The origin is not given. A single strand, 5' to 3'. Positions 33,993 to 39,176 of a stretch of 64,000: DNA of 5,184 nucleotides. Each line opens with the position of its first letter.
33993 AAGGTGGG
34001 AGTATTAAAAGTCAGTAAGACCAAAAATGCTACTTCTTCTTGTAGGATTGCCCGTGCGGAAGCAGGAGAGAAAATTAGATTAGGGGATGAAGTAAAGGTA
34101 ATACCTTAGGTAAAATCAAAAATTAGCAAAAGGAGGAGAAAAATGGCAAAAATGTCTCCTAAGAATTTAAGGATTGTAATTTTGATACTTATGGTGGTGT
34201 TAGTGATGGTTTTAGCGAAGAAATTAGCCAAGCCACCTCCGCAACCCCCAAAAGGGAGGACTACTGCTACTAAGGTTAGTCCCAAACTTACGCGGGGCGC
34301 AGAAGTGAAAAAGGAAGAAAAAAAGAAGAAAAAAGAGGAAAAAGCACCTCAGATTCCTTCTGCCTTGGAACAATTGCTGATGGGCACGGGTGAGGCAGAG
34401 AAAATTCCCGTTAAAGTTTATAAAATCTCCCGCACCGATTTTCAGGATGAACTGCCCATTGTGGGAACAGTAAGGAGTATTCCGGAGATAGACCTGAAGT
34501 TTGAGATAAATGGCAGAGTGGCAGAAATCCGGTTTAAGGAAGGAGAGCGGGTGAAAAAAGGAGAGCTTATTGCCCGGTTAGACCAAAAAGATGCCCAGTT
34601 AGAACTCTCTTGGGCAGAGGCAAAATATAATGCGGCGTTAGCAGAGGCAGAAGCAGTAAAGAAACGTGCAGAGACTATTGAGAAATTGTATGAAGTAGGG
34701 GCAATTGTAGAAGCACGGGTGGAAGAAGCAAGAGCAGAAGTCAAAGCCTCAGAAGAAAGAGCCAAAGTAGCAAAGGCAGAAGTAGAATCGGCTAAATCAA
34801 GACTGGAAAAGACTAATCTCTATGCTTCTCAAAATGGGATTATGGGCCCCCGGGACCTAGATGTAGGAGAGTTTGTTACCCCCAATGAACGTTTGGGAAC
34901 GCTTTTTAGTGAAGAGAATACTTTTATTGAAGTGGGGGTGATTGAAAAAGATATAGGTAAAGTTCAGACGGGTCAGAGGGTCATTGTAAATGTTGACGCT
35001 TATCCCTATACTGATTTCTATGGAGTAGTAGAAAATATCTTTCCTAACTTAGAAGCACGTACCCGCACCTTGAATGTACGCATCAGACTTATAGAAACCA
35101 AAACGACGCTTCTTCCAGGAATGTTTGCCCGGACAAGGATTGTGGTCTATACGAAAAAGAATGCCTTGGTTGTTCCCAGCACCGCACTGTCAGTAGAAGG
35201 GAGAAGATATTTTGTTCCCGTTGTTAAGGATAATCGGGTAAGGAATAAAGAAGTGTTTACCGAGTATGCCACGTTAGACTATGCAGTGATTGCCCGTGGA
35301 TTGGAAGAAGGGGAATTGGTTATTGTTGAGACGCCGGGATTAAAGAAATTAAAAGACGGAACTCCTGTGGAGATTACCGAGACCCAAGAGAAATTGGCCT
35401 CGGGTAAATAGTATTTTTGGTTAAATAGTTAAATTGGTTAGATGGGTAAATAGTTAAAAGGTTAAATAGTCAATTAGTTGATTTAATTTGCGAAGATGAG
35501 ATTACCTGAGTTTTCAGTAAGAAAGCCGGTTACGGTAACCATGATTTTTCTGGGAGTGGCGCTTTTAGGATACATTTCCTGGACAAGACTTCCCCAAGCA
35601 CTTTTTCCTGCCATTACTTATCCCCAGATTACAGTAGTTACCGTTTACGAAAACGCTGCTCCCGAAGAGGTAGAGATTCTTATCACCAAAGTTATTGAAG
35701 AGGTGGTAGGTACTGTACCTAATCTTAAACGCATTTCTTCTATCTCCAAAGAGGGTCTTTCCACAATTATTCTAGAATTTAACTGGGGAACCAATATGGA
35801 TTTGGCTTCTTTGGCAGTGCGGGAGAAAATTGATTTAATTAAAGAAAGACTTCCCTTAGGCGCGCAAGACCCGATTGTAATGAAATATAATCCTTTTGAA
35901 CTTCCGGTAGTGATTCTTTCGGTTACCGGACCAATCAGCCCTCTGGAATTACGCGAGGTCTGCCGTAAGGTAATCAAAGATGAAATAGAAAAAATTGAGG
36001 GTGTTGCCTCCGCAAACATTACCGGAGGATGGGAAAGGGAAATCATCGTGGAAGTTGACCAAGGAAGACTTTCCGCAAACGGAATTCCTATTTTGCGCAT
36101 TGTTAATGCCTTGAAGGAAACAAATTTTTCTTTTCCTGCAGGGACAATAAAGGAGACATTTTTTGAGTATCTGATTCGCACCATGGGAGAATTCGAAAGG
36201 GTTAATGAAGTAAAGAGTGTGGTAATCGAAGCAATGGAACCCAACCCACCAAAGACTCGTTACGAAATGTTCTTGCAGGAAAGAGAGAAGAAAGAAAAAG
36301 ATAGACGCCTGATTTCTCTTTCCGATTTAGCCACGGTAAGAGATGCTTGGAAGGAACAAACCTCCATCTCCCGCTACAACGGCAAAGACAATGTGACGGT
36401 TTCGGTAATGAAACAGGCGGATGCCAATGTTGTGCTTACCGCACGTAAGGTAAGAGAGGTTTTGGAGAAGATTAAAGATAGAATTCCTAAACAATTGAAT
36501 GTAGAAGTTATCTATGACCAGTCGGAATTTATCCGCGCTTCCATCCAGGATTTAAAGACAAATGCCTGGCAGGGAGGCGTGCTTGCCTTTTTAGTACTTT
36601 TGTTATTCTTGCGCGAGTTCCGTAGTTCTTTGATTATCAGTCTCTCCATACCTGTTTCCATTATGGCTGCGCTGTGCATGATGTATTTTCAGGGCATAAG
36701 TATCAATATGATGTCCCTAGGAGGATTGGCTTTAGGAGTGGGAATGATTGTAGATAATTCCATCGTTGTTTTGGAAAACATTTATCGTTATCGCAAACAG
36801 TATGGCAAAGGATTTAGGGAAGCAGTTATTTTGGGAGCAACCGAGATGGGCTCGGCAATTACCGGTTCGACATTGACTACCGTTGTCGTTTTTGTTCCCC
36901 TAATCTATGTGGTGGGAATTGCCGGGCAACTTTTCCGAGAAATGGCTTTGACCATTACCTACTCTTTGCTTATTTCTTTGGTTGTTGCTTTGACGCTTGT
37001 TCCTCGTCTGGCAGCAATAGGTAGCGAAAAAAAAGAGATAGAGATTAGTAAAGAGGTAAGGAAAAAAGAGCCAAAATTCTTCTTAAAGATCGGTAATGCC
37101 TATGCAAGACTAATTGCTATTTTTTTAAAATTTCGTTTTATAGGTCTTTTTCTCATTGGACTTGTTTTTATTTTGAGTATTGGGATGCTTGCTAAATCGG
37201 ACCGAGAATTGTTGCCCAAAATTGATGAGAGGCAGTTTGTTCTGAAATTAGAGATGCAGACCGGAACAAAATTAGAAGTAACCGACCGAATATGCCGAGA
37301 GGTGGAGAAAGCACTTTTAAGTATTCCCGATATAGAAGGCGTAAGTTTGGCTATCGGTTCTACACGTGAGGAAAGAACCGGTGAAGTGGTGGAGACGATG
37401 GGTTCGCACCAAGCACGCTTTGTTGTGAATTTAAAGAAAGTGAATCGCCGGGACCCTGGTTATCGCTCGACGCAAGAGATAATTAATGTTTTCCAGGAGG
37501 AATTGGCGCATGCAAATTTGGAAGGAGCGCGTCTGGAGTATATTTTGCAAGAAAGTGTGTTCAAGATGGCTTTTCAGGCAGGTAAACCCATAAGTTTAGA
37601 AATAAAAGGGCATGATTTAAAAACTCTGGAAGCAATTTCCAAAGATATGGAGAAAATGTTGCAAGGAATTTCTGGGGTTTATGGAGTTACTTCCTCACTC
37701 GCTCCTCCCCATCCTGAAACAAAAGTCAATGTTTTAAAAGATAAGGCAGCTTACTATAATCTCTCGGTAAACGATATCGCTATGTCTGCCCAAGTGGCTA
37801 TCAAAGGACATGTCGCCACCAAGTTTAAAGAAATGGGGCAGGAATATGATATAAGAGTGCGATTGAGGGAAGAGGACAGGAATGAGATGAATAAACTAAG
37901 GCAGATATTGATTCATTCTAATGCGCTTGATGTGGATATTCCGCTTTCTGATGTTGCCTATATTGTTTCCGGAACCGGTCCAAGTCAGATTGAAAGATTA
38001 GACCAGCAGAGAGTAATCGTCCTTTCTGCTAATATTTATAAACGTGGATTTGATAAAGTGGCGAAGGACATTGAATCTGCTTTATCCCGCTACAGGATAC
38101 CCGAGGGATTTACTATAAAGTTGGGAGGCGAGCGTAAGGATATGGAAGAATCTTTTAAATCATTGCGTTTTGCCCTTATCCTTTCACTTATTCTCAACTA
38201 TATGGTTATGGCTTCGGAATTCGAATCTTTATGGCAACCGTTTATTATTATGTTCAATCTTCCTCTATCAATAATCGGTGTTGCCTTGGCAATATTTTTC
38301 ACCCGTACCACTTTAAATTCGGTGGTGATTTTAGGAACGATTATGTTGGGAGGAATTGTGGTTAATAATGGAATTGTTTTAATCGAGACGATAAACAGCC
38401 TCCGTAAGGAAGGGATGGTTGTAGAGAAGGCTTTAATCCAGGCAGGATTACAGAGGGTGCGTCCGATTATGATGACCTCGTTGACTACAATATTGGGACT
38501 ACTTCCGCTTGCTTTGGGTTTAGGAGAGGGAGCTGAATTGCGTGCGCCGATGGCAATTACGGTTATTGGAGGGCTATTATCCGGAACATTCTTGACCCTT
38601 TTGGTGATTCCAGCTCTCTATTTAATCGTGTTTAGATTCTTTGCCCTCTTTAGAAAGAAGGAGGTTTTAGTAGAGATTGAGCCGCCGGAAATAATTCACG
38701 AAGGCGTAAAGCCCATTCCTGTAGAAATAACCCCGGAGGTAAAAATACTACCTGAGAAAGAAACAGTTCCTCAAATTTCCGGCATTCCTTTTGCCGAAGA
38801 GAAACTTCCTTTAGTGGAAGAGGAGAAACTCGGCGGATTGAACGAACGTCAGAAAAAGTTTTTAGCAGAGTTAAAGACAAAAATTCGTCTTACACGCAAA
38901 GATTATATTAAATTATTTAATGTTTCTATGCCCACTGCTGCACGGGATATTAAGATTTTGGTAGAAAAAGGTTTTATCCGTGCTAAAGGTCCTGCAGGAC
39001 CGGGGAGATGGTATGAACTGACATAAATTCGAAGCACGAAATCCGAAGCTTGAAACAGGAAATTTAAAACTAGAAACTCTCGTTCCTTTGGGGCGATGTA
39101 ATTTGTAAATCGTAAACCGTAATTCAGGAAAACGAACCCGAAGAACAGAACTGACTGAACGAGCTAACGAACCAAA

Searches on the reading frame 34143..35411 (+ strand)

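Call 12: search_protein_families(library=pfam, proteins=[window:34143-35411:+], max_evalue=0.001)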
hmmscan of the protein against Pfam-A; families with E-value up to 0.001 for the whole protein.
window:34143-35411:+ (422 aa): 3 families
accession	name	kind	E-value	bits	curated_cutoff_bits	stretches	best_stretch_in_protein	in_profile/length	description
PF16576.10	HlyD_D23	-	4.9e-28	98.3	30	1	118-329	22-214/214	Barrel-sandwich domain of CusB or HlyD membrane-fusion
PF13437.12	HlyD_3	-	4.4e-15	56.8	22.2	1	226-326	2-106/106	HlyD family secretion protein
PF13533.13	Biotin_lipoyl_2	-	0.00021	21.5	29.8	1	122-147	7-32/32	Biotin-lipoyl like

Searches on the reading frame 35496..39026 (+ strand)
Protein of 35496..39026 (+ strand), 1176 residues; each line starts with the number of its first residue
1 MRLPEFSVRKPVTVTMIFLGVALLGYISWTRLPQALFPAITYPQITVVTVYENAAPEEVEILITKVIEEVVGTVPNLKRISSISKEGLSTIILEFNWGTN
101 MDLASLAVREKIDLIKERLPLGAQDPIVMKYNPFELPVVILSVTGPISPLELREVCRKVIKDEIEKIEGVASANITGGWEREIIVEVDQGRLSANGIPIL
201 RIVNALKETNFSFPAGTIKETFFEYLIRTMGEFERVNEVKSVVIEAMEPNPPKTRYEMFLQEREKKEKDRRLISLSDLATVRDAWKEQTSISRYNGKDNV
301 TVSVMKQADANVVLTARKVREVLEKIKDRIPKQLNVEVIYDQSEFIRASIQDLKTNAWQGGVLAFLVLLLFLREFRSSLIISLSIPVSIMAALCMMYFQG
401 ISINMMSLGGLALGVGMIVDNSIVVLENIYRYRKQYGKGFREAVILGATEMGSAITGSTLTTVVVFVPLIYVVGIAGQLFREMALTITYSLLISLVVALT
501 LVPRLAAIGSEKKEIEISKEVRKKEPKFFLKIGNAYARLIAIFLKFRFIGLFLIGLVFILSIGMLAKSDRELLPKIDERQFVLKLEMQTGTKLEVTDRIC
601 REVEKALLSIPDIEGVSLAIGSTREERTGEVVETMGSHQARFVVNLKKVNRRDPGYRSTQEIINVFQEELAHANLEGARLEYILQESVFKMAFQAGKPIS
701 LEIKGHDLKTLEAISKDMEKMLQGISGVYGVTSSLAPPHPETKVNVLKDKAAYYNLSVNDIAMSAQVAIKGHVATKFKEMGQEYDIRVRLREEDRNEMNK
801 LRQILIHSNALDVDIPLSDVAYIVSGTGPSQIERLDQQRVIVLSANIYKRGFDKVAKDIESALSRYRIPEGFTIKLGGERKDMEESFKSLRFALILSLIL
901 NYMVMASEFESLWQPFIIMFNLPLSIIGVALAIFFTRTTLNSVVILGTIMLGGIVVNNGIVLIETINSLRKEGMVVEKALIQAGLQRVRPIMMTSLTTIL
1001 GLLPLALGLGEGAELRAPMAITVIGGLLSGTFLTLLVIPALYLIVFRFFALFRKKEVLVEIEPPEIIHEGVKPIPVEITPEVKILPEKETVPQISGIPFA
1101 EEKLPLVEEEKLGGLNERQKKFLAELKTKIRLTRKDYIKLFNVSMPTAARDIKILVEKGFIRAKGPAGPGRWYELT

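Call 12: search_protein_families(library=pfam, proteins=[window:35496-39026:+], max_evalue=0.001)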
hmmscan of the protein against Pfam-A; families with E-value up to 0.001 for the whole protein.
window:35496-39026:+ (1176 aa): 3 families
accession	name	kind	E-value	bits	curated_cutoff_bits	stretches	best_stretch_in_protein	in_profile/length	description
PF00873.25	ACR_tran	-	9.2e-238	792.1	28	1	5-1045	3-1020/1021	AcrB/AcrD/AcrF family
PF03176.21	MMPL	-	1.5e-18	67.3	20.5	1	281-534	67-324/333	MMPL family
PF02355.23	SecD_SecF_C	-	8.7e-05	22.4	20.5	0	888-1042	31-183/189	Protein export membrane protein SecD/SecF, C-terminal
